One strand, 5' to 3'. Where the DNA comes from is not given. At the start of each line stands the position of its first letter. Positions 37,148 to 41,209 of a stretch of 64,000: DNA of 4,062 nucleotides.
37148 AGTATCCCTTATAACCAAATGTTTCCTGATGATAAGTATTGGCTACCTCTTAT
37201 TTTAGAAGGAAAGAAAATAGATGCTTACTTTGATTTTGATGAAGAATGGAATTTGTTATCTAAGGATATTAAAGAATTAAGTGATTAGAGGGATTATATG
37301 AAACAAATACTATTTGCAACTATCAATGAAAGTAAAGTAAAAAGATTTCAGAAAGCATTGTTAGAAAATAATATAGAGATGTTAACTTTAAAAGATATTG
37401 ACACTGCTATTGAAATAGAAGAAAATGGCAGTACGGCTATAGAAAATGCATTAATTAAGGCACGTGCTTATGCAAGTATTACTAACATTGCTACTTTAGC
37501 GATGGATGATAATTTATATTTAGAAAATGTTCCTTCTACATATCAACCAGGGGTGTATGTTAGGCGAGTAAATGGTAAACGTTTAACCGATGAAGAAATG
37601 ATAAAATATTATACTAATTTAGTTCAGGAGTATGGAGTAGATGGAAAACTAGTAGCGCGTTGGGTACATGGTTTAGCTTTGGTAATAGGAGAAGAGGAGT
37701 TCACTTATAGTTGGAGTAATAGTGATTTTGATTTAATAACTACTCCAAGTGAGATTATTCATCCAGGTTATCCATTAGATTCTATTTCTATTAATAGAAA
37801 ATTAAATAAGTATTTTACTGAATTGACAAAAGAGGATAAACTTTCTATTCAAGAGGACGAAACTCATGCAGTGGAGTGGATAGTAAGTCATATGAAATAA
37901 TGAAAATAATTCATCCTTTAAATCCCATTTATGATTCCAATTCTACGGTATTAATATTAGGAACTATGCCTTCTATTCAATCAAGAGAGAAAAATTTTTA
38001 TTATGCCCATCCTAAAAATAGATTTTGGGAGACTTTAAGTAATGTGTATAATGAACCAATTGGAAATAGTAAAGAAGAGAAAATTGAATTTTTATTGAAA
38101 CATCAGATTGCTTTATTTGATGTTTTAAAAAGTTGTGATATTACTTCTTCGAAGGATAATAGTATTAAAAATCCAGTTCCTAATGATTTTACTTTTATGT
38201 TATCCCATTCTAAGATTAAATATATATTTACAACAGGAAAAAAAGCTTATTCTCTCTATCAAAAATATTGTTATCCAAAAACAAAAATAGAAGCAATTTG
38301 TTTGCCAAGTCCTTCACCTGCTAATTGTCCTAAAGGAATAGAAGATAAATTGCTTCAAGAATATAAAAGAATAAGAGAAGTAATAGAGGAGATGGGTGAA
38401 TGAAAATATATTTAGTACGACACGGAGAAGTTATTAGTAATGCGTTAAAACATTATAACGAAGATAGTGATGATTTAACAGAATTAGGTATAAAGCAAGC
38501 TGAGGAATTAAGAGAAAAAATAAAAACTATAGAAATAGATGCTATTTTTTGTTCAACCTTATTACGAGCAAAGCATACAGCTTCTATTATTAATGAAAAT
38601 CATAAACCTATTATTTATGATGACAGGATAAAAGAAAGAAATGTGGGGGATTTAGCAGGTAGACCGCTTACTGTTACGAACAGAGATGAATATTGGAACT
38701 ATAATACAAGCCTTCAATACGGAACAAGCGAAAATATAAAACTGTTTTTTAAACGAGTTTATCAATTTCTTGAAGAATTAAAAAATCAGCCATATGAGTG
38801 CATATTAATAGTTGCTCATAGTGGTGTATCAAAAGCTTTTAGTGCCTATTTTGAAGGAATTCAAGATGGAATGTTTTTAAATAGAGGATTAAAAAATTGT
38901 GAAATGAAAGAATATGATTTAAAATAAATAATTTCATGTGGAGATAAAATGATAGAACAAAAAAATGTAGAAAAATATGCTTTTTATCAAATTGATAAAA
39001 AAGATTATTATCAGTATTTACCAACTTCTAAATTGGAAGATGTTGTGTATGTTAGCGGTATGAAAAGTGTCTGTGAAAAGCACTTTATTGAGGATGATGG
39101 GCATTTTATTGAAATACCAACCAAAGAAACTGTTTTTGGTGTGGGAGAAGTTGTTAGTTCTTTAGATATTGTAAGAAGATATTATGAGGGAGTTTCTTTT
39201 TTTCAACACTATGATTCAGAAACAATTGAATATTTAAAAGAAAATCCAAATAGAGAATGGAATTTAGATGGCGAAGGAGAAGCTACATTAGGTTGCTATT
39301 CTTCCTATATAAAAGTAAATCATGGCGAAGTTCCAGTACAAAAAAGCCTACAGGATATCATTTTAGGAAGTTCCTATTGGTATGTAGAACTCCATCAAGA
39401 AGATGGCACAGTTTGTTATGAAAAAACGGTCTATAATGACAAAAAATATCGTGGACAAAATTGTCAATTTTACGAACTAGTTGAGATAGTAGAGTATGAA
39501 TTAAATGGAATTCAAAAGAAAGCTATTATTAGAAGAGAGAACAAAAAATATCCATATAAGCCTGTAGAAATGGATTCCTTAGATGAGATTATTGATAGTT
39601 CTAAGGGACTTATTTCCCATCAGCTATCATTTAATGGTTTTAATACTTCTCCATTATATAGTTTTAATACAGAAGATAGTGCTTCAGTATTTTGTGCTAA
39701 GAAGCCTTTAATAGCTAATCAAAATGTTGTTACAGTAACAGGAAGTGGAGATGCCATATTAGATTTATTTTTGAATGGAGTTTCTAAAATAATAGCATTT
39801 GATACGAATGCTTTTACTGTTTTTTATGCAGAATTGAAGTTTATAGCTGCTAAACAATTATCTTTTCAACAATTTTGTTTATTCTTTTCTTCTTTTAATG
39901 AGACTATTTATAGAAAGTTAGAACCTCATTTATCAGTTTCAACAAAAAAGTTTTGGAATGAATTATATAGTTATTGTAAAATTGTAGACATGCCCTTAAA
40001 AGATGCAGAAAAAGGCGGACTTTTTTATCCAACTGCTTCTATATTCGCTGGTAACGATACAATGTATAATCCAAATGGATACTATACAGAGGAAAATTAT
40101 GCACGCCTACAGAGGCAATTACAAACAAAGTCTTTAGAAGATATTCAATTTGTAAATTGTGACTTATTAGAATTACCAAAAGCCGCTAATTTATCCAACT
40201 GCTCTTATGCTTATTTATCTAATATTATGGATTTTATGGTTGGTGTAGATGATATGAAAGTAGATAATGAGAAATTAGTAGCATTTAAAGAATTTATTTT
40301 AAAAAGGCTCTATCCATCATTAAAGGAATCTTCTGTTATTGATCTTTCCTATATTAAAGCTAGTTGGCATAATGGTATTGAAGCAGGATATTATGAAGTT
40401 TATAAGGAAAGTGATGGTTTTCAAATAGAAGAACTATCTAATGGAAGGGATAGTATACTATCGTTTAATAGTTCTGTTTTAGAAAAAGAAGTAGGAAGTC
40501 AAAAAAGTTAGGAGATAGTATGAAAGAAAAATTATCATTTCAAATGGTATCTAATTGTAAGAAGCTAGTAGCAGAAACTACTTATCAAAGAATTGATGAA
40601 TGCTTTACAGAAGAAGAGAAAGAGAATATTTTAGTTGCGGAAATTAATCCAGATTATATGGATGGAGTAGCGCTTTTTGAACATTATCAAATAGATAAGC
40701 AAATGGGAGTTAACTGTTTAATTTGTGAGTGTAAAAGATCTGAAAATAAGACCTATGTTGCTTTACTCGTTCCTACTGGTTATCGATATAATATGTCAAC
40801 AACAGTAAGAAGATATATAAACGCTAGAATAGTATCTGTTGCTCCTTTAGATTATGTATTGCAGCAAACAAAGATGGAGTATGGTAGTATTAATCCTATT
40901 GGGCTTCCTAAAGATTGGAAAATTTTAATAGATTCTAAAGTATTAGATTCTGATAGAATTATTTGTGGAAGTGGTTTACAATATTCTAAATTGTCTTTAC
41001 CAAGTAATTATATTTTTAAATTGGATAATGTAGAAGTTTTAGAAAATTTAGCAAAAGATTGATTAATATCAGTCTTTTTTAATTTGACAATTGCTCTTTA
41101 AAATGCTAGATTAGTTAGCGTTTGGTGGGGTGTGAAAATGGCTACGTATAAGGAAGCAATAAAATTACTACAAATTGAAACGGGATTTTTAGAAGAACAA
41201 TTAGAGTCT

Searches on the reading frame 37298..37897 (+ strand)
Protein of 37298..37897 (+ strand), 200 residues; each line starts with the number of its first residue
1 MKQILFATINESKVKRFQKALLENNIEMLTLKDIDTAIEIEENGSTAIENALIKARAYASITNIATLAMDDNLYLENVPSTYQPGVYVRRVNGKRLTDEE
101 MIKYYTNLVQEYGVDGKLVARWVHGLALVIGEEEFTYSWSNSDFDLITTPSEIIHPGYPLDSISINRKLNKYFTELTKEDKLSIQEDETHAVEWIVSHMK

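Call 12: search_protein_families(library=pfam, proteins=[window:37298-37897:+], max_evalue=0.001)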
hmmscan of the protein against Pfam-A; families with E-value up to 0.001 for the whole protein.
window:37298-37897:+ (200 aa): 1 family
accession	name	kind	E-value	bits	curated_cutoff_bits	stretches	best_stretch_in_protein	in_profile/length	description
PF01725.21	Ham1p_like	-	8.4e-18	65.4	22.5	1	4-185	1-174/186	Ham1 family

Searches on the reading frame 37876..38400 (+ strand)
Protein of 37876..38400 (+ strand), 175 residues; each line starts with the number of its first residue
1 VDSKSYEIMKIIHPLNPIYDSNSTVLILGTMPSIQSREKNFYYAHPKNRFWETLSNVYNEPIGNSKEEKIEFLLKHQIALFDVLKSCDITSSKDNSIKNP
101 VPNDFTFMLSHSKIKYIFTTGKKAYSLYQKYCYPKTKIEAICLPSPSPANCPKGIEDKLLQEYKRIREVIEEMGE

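Call 12: search_protein_families(library=pfam, proteins=[window:37876-38400:+], max_evalue=0.001)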
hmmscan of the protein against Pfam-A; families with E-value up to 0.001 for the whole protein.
window:37876-38400:+ (175 aa): 1 family
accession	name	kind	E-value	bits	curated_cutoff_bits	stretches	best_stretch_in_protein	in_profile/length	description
PF03167.25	UDG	-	4.2e-11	43.5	24.3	1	19-153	4-125/141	Uracil DNA glycosylase superfamily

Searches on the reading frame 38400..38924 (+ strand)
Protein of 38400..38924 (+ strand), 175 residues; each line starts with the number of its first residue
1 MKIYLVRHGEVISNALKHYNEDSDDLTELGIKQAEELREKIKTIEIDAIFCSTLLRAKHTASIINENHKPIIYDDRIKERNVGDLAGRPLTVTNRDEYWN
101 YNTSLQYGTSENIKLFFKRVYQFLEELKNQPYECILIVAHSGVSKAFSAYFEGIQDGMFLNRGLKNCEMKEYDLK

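Call 12: search_protein_families(library=pfam, proteins=[window:38400-38924:+], max_evalue=0.001)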
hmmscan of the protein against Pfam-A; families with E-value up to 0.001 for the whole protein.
window:38400-38924:+ (175 aa): 1 family
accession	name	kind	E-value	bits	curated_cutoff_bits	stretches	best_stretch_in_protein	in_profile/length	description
PF00300.27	His_Phos_1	-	4.1e-34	118.4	21.7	1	3-172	1-179/194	Histidine phosphatase superfamily (branch 1)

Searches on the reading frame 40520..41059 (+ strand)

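Call 12: search_protein_families(library=pfam, proteins=[window:40520-41059:+], max_evalue=0.001)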
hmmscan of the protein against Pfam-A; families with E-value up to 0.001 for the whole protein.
window:40520-41059:+ (180 aa): 1 family
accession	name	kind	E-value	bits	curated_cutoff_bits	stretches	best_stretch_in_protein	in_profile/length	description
PF04073.20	tRNA_edit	-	8.9e-13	48.9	25.5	1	52-164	10-119/123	Aminoacyl-tRNA editing domain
